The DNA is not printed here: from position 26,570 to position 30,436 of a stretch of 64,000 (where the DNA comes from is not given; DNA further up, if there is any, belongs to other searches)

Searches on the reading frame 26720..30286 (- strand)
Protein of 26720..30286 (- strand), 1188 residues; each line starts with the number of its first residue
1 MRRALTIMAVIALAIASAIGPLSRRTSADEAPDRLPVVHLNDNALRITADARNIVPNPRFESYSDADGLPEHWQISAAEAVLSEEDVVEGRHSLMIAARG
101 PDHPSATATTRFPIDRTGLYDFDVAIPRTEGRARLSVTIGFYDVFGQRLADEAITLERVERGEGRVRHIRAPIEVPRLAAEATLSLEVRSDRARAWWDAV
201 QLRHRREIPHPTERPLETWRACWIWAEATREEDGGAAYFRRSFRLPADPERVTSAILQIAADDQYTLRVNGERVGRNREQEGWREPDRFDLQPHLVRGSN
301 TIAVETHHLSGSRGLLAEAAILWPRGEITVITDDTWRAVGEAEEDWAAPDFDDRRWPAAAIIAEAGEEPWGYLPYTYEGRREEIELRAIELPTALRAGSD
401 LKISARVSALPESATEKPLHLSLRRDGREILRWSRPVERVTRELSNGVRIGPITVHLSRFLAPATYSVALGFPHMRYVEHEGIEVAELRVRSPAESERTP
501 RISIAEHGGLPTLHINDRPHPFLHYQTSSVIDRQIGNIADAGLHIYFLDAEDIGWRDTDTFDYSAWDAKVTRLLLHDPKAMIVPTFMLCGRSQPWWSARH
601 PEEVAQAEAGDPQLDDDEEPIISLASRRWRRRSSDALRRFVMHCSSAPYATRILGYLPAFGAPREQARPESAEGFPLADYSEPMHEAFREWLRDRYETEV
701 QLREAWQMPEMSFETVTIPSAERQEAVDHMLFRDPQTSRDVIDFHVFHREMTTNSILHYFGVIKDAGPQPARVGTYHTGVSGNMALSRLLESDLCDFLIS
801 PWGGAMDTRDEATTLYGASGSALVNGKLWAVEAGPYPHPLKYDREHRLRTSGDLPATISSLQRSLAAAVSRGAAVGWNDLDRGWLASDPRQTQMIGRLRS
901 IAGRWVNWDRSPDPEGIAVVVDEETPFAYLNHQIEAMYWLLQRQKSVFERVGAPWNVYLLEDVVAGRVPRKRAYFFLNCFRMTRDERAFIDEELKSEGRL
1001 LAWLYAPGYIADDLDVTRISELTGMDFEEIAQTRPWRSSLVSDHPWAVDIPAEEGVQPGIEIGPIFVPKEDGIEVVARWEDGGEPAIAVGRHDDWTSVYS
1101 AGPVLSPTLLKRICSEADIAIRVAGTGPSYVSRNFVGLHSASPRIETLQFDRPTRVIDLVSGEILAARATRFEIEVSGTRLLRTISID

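Call 34: search_protein_families(library=pfam, proteins=[window:26720-30286:-], max_evalue=0.001)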
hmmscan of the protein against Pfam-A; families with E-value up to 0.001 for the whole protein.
window:26720-30286:- (1188 aa): 2 families
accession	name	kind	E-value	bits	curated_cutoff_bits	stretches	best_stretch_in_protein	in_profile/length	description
PF02449.21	Glyco_hydro_42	-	4e-05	23.6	21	1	677-767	143-228/376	Beta-galactosidase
PF02837.24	Glyco_hydro_2_N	-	0.00017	22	28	1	201-310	27-137/169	Glycosyl hydrolases family 2, sugar binding domain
